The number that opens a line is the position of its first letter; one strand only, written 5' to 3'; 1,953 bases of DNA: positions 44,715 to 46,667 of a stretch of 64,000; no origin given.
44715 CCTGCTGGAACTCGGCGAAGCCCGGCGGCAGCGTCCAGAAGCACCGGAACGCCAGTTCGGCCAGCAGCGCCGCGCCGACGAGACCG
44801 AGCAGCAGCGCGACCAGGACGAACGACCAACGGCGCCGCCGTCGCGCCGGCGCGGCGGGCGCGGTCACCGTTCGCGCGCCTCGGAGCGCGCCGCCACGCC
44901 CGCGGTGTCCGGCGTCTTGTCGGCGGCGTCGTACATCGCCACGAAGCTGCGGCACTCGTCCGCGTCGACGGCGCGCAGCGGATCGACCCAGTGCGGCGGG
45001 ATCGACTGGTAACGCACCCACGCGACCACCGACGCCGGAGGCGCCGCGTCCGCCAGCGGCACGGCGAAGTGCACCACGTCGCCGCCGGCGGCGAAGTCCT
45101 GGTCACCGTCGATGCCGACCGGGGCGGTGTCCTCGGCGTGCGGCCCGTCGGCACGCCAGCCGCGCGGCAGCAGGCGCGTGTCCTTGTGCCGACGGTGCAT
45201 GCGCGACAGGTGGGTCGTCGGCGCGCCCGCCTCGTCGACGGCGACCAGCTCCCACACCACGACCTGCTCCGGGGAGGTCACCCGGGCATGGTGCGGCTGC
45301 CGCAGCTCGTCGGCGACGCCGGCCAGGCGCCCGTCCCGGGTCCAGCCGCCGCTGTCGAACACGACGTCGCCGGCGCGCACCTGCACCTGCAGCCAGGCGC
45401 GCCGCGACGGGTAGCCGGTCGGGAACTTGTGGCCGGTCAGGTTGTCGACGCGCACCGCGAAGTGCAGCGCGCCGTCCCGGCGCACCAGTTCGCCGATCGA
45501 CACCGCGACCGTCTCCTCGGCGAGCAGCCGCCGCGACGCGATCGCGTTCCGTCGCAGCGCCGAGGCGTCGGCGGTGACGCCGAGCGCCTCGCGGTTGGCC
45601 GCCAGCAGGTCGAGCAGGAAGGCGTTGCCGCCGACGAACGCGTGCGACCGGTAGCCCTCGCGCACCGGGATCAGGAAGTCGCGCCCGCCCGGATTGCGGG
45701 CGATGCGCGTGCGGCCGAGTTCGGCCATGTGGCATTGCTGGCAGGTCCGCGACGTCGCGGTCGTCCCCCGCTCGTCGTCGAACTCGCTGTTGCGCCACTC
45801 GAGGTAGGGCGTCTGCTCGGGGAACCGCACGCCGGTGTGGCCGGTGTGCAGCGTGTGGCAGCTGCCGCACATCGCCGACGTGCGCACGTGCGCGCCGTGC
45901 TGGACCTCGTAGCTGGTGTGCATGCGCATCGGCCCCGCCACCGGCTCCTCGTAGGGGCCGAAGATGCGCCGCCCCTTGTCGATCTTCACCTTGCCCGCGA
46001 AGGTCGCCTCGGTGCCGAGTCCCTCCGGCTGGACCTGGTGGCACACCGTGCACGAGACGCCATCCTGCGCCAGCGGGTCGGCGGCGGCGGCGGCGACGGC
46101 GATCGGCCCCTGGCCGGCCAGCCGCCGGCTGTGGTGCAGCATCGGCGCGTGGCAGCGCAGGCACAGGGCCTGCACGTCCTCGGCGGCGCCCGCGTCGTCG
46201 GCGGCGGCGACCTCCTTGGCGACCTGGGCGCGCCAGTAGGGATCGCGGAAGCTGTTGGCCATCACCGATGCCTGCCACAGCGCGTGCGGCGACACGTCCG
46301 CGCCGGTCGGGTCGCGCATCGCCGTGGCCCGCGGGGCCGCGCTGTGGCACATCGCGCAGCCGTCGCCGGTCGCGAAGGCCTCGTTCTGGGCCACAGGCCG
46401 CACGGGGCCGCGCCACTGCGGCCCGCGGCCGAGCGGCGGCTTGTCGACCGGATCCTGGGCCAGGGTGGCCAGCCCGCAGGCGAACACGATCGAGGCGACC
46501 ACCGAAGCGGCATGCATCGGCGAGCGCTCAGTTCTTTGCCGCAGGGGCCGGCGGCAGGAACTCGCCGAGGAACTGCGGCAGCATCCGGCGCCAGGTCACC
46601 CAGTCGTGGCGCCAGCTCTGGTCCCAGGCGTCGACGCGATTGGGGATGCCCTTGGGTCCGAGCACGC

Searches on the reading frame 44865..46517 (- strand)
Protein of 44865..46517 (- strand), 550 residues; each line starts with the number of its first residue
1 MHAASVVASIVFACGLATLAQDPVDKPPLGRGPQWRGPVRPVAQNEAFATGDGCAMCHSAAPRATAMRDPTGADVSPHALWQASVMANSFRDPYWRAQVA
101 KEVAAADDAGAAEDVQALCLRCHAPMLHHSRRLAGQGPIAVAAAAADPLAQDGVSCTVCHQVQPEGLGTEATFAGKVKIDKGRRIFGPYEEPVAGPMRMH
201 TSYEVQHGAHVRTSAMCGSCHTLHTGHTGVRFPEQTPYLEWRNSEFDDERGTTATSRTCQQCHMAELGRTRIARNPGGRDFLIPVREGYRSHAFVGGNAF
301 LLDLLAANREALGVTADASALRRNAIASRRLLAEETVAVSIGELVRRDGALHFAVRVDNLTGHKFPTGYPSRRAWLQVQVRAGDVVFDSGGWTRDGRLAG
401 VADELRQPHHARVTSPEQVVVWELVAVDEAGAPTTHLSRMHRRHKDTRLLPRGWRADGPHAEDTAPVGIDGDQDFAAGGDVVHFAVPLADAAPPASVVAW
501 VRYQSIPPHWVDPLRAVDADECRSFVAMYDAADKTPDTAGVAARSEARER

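Call 72: search_protein_families(library=pfam, proteins=[window:44865-46517:-], max_evalue=0.0001)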
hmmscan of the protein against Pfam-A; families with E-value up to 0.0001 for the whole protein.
window:44865-46517:- (550 aa): 3 families
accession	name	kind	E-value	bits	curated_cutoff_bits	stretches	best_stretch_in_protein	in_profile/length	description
PF22113.1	Mtrc-MtrF_II-IV_dom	-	1.5e-05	25.1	30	0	48-163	78-166/176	Outer membrane cytochrome MtrC/MtrF-like, domains II/IV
PF14537.11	Cytochrom_c3_2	-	4.9e-05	24.2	25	0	114-162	24-66/79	Cytochrome c3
PF14522.11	Cytochrome_C7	-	4.9e-05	23.5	24.8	0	50-161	12-67/67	Cytochrome c7 and related cytochrome c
